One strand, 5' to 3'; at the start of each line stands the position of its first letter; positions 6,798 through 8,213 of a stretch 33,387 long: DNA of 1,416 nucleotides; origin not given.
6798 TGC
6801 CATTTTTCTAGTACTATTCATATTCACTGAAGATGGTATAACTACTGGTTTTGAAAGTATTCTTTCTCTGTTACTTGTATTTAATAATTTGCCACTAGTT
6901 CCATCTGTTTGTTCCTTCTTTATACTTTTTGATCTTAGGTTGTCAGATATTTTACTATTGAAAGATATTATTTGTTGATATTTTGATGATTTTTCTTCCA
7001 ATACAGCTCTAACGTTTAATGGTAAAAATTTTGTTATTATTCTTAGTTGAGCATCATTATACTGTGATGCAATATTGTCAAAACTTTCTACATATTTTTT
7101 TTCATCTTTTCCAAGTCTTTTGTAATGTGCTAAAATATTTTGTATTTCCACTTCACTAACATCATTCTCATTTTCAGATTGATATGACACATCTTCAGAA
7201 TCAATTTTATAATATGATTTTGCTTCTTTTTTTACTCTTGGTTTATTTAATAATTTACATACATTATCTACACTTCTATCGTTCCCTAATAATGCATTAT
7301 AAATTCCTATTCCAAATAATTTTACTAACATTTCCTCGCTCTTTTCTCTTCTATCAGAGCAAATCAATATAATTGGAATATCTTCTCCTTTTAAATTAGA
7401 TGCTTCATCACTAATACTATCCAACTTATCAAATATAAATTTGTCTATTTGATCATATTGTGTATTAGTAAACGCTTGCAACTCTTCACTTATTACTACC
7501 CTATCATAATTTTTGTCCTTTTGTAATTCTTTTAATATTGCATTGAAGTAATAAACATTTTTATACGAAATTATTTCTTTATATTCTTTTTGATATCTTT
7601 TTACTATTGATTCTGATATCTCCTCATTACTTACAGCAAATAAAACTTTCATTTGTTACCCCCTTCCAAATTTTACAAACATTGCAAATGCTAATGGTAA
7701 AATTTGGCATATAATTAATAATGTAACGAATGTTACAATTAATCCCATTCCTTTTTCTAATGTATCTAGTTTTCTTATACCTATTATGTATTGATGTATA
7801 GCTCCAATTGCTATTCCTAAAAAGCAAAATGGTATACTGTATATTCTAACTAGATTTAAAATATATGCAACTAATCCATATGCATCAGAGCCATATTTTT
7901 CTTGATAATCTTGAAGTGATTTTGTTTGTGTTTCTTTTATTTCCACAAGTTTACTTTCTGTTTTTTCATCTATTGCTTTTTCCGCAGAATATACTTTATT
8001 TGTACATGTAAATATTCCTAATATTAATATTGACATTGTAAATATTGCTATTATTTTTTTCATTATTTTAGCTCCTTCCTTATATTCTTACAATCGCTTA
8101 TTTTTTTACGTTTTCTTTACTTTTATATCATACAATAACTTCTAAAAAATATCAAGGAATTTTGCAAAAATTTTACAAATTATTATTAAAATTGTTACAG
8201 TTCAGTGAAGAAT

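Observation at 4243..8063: Uncharacterised three-gene cassette grafted onto the ireB-ruvX operon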

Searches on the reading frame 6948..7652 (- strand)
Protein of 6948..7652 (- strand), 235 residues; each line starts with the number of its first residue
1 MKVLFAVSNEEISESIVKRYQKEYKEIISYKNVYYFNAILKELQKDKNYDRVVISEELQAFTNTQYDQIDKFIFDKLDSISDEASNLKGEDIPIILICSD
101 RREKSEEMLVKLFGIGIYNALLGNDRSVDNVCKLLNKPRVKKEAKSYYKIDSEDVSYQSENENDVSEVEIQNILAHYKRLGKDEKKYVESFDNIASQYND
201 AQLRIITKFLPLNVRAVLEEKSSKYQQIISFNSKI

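Call 33: search_solved_structures(query=A3, max_evalue=10, show_alignments=2)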
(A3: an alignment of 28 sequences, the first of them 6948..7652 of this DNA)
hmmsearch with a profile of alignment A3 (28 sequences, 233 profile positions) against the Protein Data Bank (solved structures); distinct sequences matched with E-value up to 10: 3.
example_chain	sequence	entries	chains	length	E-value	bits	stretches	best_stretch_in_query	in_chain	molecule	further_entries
2db0_A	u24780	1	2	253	0.29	14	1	56-115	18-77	253aa long hypothetical protein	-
6ifq_B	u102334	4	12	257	0.45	13.4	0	139-183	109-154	cyclic di nucleotide phoshodiesterase | EAL domain protein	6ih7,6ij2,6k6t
6ih1_A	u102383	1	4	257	0.45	13.4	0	139-183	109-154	cyclic di nucleotide phoshodiesterase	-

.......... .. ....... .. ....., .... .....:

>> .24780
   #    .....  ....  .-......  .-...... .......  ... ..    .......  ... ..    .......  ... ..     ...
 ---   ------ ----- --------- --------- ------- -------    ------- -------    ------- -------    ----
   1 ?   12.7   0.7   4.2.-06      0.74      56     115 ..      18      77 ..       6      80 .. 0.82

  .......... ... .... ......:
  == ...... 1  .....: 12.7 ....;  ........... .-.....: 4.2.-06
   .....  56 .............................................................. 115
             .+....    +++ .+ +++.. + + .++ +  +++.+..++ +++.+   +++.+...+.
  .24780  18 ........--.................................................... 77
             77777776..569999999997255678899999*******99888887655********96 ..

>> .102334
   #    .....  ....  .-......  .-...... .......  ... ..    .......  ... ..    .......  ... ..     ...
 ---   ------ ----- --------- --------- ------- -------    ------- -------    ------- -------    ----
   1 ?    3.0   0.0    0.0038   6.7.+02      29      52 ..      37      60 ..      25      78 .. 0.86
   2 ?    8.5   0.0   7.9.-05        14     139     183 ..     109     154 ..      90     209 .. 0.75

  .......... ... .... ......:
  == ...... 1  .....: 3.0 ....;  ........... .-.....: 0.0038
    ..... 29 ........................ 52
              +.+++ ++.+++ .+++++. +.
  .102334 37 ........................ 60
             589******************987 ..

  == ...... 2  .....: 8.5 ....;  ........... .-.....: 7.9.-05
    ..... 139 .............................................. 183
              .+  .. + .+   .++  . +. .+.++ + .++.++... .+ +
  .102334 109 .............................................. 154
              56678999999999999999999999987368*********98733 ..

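Call 42: predict_structure(alignment_id=A3)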
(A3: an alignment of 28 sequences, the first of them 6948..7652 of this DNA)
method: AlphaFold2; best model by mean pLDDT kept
length: 235 residues; sequences in the alignment: 28
mean_pLDDT: 88.2   pTM: 0.64
mean pLDDT of the five models: 88.2, 87.9, 87.7, 87.2, 87.2
residues with pLDDT >= 90: 136; 70-90: 81; 50-70: 9; < 50: 9
segments of 3 or more residues with pLDDT < 50: 156-160, 233-235
pLDDT, mean of each block of 10 residues (from residue 1): 94 96 96 94 95 93 83 94 92 96 89 94 95 97 90 50 73 89 89 86 88 90 86 46
secondary structure, 60 per line:
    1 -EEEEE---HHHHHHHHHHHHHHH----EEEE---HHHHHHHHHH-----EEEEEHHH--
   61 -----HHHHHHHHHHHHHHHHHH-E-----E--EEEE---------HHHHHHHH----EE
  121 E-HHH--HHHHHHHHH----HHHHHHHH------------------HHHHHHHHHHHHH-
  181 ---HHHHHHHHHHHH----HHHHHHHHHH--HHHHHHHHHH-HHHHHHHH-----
elements in order: E2-6 H10-24 E29-32 H36-45 E51-55 H66-83 E94-97 H107-114 E119-121 H128-136 H141-148 H167-179 H184-195 H200-209 H212-221 H223-230
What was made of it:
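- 7242..7652 (-): B residues 1-137: pseudo-receiver (REC-fold) domain with invariant Glu56 at the phospho-acceptor position. AF2 model (call 42).
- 6957..7232 (-): B residues 141-232: helical subdomain, possibly HTH-like. Helices in the model (call 42).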

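Call 45: fold_search(model_id=the predicted structure, library=pdb)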
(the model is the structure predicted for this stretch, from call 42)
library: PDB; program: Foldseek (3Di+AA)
matches with E <= 10: 1140; with E <= 0.001: 2
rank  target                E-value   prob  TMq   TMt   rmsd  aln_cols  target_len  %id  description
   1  1a04_A                5.2e-04  1.00  0.43  0.49  14.8       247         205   11  THE STRUCTURE OF THE NITRATE/NITRITE RESPONSE REGULATOR PROTEIN NARL IN THE MONOCLINIC C2 CRYSTAL FORM (released 1998-03-18)
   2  4gvp_A                8.6e-04  1.00  0.42  0.47  14.6       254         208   11  Crystal Structure of the Response Regulator Protein VraR from Staphylococcus aureus (released 2013-05-08)
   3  5o8y_C                1.1e-03  1.00  0.36  0.40  14.2       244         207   12  Conformational dynamism for DNA interaction in Salmonella typhimurium RcsB response regulator. (released 2017-11-15)
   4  6zj2_B                1.1e-03  1.00  0.39  0.43  13.9       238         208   13  Structure of RcsB from Salmonella enterica serovar Typhimurium bound to promoter rprA in the presence of phosphomimeti (released 2021-02-17)
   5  6oec_I                1.2e-03  1.00  0.40  0.58   6.8       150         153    9  Yeast Spc42 Trimeric Coiled-Coil Amino Acids 181-211 fused to PDB: 3H5I (released 2019-04-24)
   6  4mld_A                1.2e-03  1.00  0.40  0.65   5.7       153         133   17  X-ray structure of ComE D58E REC domain from Streptococcus pneumoniae (released 2014-02-19)
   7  4myr_A                1.4e-03  1.00  0.40  0.70   3.7       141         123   12  Crystal structure of a putative CpaE2 pilus assembly protein (CpaE2) from Sinorhizobium meliloti 1021 at 2.72 A resolu (released 2013-10-16)
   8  6oec_E                1.7e-03  1.00  0.41  0.58  16.0       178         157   10  Yeast Spc42 Trimeric Coiled-Coil Amino Acids 181-211 fused to PDB: 3H5I (released 2019-04-24)
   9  6oec_C                1.7e-03  1.00  0.39  0.57  16.6       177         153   10  Yeast Spc42 Trimeric Coiled-Coil Amino Acids 181-211 fused to PDB: 3H5I (released 2019-04-24)
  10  6oec_B                2.1e-03  1.00  0.38  0.54  14.4       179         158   10  Yeast Spc42 Trimeric Coiled-Coil Amino Acids 181-211 fused to PDB: 3H5I (released 2019-04-24)
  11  6eo3_B                2.4e-03  1.00  0.38  0.44  13.2       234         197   12  Conformational dynamism for DNA interaction in Salmonella typhimurium RcsB response regulator. S207C P212121 (released 2017-11-15)
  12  4n0p_E                2.5e-03  1.00  0.39  0.68   3.9       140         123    8  Crystal structure of a pilus assembly protein CpaE (CC_2943) from Caulobacter crescentus CB15 at 1.75 A resolution (PS (released 2013-11-27)
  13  6zj2_N                2.5e-03  1.00  0.38  0.48  12.4       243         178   12  Structure of RcsB from Salmonella enterica serovar Typhimurium bound to promoter rprA in the presence of phosphomimeti (released 2021-02-17)
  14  1rnl                  2.5e-03  1.00  0.40  0.46  15.7       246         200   10  THE NITRATE/NITRITE RESPONSE REGULATOR PROTEIN NARL FROM NARL (released 1996-11-08)
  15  6oec_A                2.7e-03  1.00  0.36  0.51  15.0       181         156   12  Yeast Spc42 Trimeric Coiled-Coil Amino Acids 181-211 fused to PDB: 3H5I (released 2019-04-24)
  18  4myr_C                3.4e-03  1.00  0.41  0.69   3.7       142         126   12  Crystal structure of a putative CpaE2 pilus assembly protein (CpaE2) from Sinorhizobium meliloti 1021 at 2.72 A resolu (released 2013-10-16)
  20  4n0p_H                3.4e-03  1.00  0.39  0.67   3.8       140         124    8  Crystal structure of a pilus assembly protein CpaE (CC_2943) from Caulobacter crescentus CB15 at 1.75 A resolution (PS (released 2013-11-27)
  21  4myr_B                3.6e-03  1.00  0.41  0.70   3.7       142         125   12  Crystal structure of a putative CpaE2 pilus assembly protein (CpaE2) from Sinorhizobium meliloti 1021 at 2.72 A resolu (released 2013-10-16)
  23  4n0p_B                3.6e-03  1.00  0.37  0.62   4.0       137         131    9  Crystal structure of a pilus assembly protein CpaE (CC_2943) from Caulobacter crescentus CB15 at 1.75 A resolution (PS (released 2013-11-27)
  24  4n0p_A                3.8e-03  1.00  0.38  0.61   4.0       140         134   10  Crystal structure of a pilus assembly protein CpaE (CC_2943) from Caulobacter crescentus CB15 at 1.75 A resolution (PS (released 2013-11-27)
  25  4dad                  4.0e-03  1.00  0.40  0.65   3.7       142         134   12  Crystal structure of a Putative pilus assembly-related protein (BPSS2195) from Burkholderia pseudomallei K96243 at 2.50  (released 2012-01-25)
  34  4n0p_D                5.9e-03  1.00  0.37  0.60   4.2       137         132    9  Crystal structure of a pilus assembly protein CpaE (CC_2943) from Caulobacter crescentus CB15 at 1.75 A resolution (PS (released 2013-11-27)
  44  4n0p_C                9.3e-03  1.00  0.34  0.56   4.0       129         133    9  Crystal structure of a pilus assembly protein CpaE (CC_2943) from Caulobacter crescentus CB15 at 1.75 A resolution (PS (released 2013-11-27)
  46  4dn6_A                9.9e-03  1.00  0.37  0.62   4.1       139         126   12  Crystal structure of a putative pilus assembly protein (cpaE) from Burkholderia thailandensis E264 at 2.80 A resolutio (released 2012-02-29)
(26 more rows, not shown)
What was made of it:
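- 6957..7232 (-): Full-length Foldseek alignments to NarL, VraR and RcsB (REC plus LuxR-type HTH), E about 5e-4 but with high rmsd (call 45).
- On TadZ/CpaE: The closest superpositions are CpaE N-domains 4myr, 4n0p, 4dad and 4dn6 (call 45).
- Checked: A receiver-fold N-domain (model pLDDT 88, call 42; Foldseek, call 45).
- Foldseek superposes the N-domain best on CpaE N-domains (call 45). The top Foldseek matches of the N-terminal 235 residues are full-length NarL, VraR and RcsB, which are REC plus HTH proteins (call 45). The NarL-type alignments have rmsd 13-15 Å and TM about 0.4 (call 45).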

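Call 54: search_protein_families(library=pfam, alignment_id=A3, max_evalue=10)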
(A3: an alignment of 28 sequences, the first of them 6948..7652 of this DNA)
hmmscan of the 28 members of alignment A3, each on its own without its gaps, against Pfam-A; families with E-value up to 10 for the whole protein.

A. member 1, window:6948-7652:- (235 aa): 1 family
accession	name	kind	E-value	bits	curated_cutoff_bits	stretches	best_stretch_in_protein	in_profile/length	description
PF24856.1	AraA_central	-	5.8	7.8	24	0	3-64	41-102/148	L-arabinose isomerase central domain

B. families by the number of members that match (of 28 scanned): 43 families (the first 25 are shown)
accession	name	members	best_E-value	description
PF16750.11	HK_sensor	3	0.025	Sensor domain of 2-component histidine kinase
PF25399.1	DeaD_dimer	3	0.032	RNA helicase DeaD dimerization domain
PF24856.1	AraA_central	3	0.68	L-arabinose isomerase central domain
PF13720.11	Acetyltransf_11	2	0.0099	Udp N-acetylglucosamine O-acyltransferase; Domain 2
PF05951.18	Peptidase_M15_2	2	0.14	Bacterial protein of unknown function (DUF882)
PF13767.11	DUF4168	2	0.92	Domain of unknown function (DUF4168)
PF14493.12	HTH_40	2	2.8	Helix-turn-helix domain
PF01637.24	ATPase_2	1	0.0052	ATPase domain predominantly from Archaea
PF08150.17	FerB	1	0.006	FerB (NUC096) domain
PF03065.20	Glyco_hydro_57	1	0.0082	Glycosyl hydrolase family 57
PF21259.3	Rgg_C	1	0.017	HTH-type transcriptional regulator Rgg, C-terminal domain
PF11264.13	ThylakoidFormat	1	0.025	Thylakoid formation protein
PF19176.5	DUF5858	1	0.027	Family of unknown function (DUF5858)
PF24383.1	DUF7539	1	0.037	Family of unknown function (DUF7539)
PF14688.11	DUF4461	1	0.052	Domain of unknown function (DUF4461)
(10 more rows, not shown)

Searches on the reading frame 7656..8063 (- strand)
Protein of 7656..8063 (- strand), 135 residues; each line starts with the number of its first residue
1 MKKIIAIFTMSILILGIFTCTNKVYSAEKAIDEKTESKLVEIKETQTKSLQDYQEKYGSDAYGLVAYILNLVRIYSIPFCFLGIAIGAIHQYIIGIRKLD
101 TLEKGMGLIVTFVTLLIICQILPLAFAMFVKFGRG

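Call 3: search_protein_families(library=pfam, proteins=[window:7656-8063:-], max_evalue=0.1)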
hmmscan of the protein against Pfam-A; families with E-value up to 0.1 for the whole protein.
window:7656-8063:- (135 aa): 0 families

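Call 4: search_protein_families(library=ncbifam, proteins=[window:7656-8063:-], max_evalue=0.1)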
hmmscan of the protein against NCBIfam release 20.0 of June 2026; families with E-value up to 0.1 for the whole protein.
window:7656-8063:- (135 aa): 1 family
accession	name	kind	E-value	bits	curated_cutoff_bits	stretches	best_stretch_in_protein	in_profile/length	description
NF053819.1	EF0750_LPXTG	subfamily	0.035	14.6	47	1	1-42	1-43/105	EF2685/EF0750 family sortase-dependent surface protein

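Call 48: list_cluster_members(proteins=[P0033, P0051, P0087, P0238, P0222, window:7656-8063:-, window:4243-5322:-])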
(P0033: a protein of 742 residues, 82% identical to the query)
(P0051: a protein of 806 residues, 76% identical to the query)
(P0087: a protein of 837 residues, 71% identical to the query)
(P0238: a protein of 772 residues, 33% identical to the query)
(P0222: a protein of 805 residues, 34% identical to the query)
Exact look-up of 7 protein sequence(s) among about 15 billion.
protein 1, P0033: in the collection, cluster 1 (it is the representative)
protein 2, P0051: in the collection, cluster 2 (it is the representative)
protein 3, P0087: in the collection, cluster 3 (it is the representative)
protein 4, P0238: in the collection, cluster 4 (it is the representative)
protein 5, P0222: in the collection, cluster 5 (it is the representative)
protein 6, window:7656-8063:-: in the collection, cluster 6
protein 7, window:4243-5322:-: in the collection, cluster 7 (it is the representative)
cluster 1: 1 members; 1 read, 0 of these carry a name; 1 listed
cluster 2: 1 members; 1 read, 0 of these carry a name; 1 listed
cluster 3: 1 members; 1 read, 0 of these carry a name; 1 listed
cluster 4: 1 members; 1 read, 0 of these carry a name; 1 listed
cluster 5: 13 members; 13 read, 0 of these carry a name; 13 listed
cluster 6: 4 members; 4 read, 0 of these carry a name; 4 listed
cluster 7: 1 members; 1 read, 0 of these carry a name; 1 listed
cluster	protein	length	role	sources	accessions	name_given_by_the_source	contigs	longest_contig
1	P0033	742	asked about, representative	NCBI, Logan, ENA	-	-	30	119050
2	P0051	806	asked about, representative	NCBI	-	-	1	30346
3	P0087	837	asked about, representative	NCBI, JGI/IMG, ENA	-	-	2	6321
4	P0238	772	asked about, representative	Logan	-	-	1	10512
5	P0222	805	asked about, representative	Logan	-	-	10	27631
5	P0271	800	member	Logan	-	-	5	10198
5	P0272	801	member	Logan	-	-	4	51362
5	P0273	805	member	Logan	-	-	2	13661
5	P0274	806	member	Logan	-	-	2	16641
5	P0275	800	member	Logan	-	-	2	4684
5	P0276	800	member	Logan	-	-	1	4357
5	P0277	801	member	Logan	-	-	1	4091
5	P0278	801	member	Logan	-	-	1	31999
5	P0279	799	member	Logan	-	-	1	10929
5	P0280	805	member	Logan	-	-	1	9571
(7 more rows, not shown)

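Call 70: search_protein_families(library=pfam, alignment_id=A5, max_evalue=10)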
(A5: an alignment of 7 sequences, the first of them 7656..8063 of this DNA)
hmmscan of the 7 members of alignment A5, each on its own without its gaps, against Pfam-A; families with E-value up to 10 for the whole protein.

A. member 1, window:7656-8063:- (135 aa): 3 families
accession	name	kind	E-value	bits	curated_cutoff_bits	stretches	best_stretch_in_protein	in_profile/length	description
PF17986.6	EKAL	-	0.12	12.8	25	1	29-64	10-45/53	EMP3-KAHRP-like N-terminal domain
PF00662.26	Proton_antipo_N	-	0.64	10.4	24.5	1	98-118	14-34/51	NADH-Ubiquinone oxidoreductase (complex I), chain 5 N-terminus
PF00335.26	Tetraspanin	-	0.66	10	32.1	1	2-131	2-98/225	Tetraspanin family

B. families by the number of members that match (of 7 scanned): 28 families (the first 25 are shown)
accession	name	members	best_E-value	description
PF18895.5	T4SS_pilin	3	0.0075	Type IV secretion system pilin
PF02932.22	Neur_chan_memb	2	0.18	Neurotransmitter-gated ion-channel transmembrane region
PF22251.1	PFF1_TM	2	0.2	Vacuolar membrane protease, transmembrane domain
PF04791.21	LMBR1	1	0.00099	LMBR1-like membrane protein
PF06166.18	DUF979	1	0.0018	Protein of unknown function (DUF979)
PF20990.2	DUF2207_C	1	0.0029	Predicted membrane protein (DUF2207) C-terminal domain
PF07062.17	Clc-like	1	0.0083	Clc-like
PF13965.12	SID-1_RNA_chan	1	0.022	dsRNA-gated channel SID-1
PF23995.1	DUF7313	1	0.037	Domain of unknown function (DUF7313)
PF03553.21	Na_H_antiporter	1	0.043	Na+/H+ antiporter family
PF05053.19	Menin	1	0.087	Menin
PF17986.6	EKAL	1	0.12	EMP3-KAHRP-like N-terminal domain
PF03839.21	Sec62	1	0.12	Translocation protein Sec62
PF20098.4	DUF6488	1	0.13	Family of unknown function (DUF6488)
PF20584.3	DUF6787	1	0.19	Family of unknown function (DUF6787)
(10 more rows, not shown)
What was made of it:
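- Three of seven A-family members give weak matches to Pfam T4SS_pilin PF18895 (best E 0.0075, call 70).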

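Call 71: search_solved_structures(query=A5, max_evalue=10)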
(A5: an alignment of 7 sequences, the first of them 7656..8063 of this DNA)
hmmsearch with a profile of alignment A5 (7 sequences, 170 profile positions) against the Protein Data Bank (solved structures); distinct sequences matched with E-value up to 10: 10.
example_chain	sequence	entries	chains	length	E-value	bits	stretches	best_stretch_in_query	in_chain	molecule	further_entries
9jft_R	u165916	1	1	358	0.11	15.6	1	74-154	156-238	Psychosine receptor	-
9bhl_R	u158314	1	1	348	0.19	14.8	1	74-154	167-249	Psychosine receptor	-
5h5m_A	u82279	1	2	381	0.32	14.2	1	12-102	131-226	Alpha-catenin-like protein hmp-1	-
9grz_B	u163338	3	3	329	0.36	14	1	112-162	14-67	Solute carrier family 35 member B1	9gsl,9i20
2mn7_A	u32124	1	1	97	0.37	13.9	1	4-72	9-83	Sec-independent protein translocase protein TatA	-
9gry_A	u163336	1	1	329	0.38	13.9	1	112-162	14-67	human SLC35B1-Q113F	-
9gs3_B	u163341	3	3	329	0.39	13.9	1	112-162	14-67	SLC35B1-E33A inward facing conformation | Solute carrier family 35 member B1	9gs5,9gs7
2mn6_B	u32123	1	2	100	0.41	13.8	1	4-72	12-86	Sec-independent protein translocase protein TatA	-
7n6g_5I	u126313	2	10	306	0.63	13.2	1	23-108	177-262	FAP119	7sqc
9i6d_A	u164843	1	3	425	8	9.6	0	115-167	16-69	Glutamate transporter homolog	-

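Call 86: find_homologous_proteins(query=A5, max_evalue=0.001)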
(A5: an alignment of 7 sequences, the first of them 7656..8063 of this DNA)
Query A5 (7 sequences) (135 aa, profile of the alignment): 4022 proteins with E <= 0.001 among 8000 candidates; the best 120 are listed.
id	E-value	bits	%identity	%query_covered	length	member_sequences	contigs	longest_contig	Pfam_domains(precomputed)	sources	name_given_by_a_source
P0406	1.9e-46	176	52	86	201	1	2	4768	-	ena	-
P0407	4.8e-46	175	66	100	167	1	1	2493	-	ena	-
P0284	3.3e-45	172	99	100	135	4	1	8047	-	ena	-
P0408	3.9e-45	172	57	84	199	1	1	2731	-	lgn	-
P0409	4.5e-45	172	54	86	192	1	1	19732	-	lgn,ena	-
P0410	4.6e-45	172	28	73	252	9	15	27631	-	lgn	-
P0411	4.8e-45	172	62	81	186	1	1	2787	-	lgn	-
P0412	7.4e-45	171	59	87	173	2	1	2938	-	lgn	-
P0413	2.6e-44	169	76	100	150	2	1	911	-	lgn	-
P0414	2.8e-44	169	94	100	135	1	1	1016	-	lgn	-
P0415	3.1e-44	169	95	100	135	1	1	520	-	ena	-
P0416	3.2e-44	169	93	100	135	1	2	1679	-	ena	-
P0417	3.5e-44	169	95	100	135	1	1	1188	-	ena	-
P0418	3.6e-44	169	75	100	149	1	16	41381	-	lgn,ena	-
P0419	3.8e-44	169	91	100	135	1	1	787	-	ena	-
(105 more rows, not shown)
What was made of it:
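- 7656..8063 (-): Gene A: 135-aa secreted or anchored 2-TM hairpin protein. Signal peptide at about residues 1-27, variable ectodomain, conserved juxtamembrane helix, TM1, short basic loop, and TM2 carrying a Q[IV]LPL[IA]FA motif. 4022 unnamed relatives (call 86).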
